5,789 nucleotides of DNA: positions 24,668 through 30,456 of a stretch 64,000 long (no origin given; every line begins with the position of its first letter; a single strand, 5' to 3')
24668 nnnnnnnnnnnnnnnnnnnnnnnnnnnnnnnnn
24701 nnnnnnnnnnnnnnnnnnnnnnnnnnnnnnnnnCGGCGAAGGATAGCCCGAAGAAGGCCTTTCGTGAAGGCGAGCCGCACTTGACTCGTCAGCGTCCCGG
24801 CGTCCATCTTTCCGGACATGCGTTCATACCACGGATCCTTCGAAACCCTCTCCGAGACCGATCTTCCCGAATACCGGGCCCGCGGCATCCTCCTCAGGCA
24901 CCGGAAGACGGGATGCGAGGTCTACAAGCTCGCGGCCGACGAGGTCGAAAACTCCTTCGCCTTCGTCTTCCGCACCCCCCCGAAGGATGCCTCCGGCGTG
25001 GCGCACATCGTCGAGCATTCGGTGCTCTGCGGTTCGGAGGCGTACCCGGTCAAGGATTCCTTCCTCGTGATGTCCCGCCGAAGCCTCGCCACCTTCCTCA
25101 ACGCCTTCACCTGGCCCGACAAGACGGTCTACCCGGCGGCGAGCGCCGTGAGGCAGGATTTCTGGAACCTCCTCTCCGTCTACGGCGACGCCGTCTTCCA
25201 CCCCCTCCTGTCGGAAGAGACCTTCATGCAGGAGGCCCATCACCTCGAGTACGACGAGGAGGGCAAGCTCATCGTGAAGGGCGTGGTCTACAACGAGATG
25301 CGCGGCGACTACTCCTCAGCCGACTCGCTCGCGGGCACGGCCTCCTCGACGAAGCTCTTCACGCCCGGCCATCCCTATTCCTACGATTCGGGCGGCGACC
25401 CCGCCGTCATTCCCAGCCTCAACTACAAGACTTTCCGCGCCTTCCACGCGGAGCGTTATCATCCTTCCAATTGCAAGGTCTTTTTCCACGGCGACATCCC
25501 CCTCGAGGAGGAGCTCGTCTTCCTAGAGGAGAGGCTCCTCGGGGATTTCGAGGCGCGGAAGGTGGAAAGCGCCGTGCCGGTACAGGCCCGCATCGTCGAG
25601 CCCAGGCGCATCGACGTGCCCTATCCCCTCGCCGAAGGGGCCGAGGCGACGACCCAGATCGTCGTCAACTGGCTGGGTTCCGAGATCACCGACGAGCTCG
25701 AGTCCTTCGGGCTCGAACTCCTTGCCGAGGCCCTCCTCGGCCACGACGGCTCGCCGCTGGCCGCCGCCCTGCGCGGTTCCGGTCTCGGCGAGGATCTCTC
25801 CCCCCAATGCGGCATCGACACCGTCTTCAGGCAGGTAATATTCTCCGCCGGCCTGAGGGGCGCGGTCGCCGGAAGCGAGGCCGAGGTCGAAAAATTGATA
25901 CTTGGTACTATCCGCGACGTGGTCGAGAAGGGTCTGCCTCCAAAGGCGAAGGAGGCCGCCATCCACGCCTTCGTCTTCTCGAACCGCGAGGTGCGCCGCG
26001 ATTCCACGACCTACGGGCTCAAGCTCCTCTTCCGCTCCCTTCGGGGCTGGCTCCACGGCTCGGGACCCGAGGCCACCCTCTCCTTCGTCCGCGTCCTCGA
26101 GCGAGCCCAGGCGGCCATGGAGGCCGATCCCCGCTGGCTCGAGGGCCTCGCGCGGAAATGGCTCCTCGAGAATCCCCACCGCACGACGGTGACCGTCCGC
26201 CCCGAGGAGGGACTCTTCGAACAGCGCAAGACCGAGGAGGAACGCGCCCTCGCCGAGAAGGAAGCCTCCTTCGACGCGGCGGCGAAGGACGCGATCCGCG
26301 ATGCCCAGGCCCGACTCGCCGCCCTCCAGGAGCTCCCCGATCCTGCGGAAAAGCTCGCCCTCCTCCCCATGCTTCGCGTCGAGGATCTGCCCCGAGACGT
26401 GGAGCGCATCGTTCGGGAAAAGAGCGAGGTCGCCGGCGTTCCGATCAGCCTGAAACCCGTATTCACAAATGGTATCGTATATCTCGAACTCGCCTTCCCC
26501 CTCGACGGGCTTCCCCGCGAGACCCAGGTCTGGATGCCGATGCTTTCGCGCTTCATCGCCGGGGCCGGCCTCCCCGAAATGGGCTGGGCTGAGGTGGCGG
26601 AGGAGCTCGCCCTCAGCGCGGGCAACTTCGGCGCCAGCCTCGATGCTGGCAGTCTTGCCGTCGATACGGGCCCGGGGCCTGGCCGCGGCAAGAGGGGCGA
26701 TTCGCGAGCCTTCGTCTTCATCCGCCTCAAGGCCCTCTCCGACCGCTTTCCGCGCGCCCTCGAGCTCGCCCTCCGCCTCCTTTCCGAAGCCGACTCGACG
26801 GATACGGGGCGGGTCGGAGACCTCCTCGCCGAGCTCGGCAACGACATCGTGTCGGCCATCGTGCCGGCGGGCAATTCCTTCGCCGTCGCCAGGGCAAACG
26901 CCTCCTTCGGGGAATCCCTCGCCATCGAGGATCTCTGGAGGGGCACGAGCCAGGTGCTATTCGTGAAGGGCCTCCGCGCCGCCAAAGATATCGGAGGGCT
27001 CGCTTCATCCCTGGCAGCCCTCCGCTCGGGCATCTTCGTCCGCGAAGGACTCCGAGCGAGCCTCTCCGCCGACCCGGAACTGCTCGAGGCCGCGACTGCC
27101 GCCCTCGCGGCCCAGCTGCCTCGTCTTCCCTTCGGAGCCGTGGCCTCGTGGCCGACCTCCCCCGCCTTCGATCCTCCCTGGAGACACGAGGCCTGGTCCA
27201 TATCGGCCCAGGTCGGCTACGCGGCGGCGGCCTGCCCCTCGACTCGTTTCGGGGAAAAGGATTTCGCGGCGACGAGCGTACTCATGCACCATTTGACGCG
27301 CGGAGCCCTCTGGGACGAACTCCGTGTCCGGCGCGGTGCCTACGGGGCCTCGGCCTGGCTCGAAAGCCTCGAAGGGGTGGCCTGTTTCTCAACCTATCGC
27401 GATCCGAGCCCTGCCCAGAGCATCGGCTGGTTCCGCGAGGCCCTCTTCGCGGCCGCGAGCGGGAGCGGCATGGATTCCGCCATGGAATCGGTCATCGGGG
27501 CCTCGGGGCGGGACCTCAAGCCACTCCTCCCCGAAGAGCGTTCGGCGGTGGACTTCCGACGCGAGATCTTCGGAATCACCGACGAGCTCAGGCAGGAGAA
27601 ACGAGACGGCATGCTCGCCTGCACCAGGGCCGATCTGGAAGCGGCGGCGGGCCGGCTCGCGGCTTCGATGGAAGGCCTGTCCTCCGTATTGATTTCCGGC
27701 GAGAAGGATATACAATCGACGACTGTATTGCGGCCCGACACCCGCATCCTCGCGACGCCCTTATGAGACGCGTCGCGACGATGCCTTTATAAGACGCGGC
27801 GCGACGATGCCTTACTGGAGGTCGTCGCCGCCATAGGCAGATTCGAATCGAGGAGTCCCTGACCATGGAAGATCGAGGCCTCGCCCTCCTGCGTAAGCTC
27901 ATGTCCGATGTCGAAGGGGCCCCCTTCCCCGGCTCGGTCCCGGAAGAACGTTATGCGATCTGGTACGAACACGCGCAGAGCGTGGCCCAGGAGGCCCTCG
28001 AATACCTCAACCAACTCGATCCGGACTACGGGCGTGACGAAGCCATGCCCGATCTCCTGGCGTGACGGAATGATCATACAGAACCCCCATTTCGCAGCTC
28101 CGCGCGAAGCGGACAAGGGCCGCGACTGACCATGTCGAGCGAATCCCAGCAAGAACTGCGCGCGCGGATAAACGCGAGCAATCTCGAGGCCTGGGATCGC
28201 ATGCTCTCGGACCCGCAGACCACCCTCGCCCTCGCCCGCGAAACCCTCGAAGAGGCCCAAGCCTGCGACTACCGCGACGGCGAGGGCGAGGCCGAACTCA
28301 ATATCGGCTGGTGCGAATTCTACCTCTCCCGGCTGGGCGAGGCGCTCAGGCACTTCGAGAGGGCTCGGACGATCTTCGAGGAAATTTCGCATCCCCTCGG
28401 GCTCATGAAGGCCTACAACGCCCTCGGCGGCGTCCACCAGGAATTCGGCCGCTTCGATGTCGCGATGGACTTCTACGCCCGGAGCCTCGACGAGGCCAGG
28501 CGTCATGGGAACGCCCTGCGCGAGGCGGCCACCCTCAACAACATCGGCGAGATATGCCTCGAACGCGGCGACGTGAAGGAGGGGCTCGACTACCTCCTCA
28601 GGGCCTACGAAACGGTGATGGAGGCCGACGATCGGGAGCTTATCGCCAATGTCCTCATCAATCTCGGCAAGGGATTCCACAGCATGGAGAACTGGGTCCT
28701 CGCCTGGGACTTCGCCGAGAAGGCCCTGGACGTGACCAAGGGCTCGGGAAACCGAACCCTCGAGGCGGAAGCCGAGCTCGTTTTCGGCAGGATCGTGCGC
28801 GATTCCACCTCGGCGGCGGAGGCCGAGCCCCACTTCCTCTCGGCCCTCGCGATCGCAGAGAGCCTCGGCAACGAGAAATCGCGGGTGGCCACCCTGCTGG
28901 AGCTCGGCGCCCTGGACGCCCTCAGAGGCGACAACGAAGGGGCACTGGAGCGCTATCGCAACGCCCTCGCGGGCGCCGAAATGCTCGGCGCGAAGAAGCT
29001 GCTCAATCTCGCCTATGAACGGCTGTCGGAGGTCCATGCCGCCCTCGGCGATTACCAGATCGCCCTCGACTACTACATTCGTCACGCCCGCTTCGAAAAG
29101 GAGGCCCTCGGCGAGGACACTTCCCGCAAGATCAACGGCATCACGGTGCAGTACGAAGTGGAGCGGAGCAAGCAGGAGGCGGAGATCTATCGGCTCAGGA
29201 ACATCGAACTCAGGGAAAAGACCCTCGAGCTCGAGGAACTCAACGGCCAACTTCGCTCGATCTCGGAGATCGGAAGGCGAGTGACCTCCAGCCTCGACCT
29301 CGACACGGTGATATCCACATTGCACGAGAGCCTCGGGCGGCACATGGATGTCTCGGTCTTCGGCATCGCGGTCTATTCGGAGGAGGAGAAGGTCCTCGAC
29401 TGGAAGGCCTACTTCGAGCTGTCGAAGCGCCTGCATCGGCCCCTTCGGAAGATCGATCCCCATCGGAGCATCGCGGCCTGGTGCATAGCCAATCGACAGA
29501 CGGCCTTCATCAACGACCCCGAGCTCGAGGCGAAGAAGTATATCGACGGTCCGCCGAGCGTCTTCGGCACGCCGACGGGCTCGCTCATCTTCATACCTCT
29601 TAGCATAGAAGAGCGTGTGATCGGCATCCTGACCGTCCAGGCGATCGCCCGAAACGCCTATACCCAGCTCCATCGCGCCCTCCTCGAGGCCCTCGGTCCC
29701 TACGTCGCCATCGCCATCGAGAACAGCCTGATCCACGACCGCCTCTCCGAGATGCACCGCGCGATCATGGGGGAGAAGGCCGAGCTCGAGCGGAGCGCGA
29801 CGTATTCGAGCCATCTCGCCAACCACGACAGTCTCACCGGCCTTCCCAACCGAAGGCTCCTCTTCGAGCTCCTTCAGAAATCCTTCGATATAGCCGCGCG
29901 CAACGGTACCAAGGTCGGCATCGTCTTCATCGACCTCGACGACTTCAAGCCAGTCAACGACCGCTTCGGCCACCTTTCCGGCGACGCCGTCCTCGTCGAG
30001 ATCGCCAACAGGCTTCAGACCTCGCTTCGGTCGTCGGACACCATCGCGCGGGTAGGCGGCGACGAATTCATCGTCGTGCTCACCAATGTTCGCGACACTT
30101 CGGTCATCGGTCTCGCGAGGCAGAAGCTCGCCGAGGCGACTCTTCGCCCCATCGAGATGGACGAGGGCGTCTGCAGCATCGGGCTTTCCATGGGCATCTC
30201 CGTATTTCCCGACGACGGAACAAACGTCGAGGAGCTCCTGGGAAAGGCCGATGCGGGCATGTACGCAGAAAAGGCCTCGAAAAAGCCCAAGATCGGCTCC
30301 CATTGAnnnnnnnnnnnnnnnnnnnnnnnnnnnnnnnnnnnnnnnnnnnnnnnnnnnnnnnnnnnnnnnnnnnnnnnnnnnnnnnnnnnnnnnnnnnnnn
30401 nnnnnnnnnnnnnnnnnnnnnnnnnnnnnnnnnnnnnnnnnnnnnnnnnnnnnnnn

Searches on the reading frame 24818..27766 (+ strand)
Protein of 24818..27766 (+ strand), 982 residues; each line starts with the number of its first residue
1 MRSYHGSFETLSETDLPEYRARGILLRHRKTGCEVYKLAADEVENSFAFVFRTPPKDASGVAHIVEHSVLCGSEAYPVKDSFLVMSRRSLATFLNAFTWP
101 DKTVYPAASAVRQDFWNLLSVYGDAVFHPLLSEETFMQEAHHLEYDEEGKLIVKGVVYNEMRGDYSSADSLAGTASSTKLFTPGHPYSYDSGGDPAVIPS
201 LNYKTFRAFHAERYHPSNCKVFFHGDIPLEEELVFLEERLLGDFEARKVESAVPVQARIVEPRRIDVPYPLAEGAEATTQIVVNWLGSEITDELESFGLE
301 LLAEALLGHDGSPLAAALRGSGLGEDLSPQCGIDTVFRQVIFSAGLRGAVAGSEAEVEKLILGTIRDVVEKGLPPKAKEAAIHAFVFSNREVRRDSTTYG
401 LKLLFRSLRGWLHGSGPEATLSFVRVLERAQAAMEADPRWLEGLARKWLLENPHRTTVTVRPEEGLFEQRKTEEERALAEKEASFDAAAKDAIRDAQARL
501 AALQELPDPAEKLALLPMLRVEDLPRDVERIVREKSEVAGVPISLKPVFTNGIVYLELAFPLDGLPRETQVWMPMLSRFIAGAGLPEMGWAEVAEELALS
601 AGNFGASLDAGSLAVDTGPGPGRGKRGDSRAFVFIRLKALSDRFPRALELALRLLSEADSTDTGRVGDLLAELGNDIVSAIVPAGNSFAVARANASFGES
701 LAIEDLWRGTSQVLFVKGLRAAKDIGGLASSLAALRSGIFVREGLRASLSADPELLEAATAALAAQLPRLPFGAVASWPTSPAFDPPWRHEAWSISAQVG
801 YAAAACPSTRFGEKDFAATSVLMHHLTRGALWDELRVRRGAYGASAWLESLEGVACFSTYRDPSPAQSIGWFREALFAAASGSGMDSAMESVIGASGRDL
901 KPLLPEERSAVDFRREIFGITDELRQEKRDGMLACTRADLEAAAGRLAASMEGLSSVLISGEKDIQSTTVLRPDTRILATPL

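Call 20: search_protein_families(library=pfam, proteins=[window:24818-27766:+], max_evalue=0.001)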
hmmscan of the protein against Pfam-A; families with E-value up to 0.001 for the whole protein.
window:24818-27766:+ (982 aa): 4 families
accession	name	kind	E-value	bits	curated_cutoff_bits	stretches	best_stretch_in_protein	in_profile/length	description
PF08367.16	M16C_assoc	-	1.7e-41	142.5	25.3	1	461-719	2-252/252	Peptidase M16C associated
PF05193.26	Peptidase_M16_C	-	2.6e-25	89.8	23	1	200-383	1-179/181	Peptidase M16 inactive domain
PF22516.1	PreP_C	-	9.2e-17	61.6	27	1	791-952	2-163/173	PreP C-terminal domain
PF00675.25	Peptidase_M16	-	2.7e-07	31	22.3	1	55-172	27-146/149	Insulinase (Peptidase family M16)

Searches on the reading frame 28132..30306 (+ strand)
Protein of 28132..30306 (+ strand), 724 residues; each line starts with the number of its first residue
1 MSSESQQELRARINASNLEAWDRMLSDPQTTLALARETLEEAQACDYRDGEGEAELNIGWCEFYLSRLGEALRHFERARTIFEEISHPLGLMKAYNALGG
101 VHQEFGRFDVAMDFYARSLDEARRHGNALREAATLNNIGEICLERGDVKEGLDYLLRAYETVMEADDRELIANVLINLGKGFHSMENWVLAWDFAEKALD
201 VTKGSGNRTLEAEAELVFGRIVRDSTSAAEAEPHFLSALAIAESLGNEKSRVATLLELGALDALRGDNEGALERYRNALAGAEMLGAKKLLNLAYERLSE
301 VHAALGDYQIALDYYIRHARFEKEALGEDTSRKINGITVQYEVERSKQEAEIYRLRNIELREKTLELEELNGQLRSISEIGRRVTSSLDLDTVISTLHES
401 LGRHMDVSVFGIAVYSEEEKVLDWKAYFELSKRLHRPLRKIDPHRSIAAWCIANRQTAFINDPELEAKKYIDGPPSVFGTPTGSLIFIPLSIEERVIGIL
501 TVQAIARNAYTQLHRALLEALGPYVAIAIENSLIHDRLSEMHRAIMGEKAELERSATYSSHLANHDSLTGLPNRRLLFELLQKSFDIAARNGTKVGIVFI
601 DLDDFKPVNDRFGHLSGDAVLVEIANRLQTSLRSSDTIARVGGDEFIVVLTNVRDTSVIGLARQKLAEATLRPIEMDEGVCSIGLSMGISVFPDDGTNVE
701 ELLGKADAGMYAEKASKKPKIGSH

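Call 20: search_protein_families(library=pfam, proteins=[window:28132-30306:+], max_evalue=0.001)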
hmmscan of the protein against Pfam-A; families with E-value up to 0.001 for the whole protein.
window:28132-30306:+ (724 aa): 12 families
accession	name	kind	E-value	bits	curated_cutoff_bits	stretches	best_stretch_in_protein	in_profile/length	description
PF00990.26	GGDEF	-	3.1e-45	154.3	23.8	1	563-718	1-159/161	Diguanylate cyclase, GGDEF domain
PF13424.12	TPR_12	-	9e-31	106.3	30.1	5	131-201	2-74/77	Tetratricopeptide repeat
PF13185.12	GAF_2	-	8e-15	55.7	28.6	1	388-530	2-136/136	GAF domain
PF13492.12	GAF_3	-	3.5e-11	44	27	1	389-531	1-129/129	GAF domain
PF07719.23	TPR_2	-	6.1e-09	35.8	27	0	56-82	5-31/34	Tetratricopeptide repeat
PF13176.12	TPR_7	-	6.7e-08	32.5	27.9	0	94-123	1-30/36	Tetratricopeptide repeat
PF00515.34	TPR_1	-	1.3e-06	28.4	27.8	0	53-81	2-30/34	Tetratricopeptide repeat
PF01590.32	GAF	-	3.8e-06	27.9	22.4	1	389-529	1-133/133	GAF domain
PF13374.12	TPR_10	-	8.3e-06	26.1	27.5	0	92-124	2-34/42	Tetratricopeptide repeat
PF24885.1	TPR_NPHP3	-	1.1e-05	25.4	100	0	295-384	144-233/239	Nephrocystin-3 TPR domain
PF17874.7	TPR_MalT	-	2.7e-05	24.1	45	1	66-283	94-311/336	MalT-like TPR region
PF13181.12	TPR_8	-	5.4e-05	23.5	25.7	0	93-122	2-31/34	Tetratricopeptide repeat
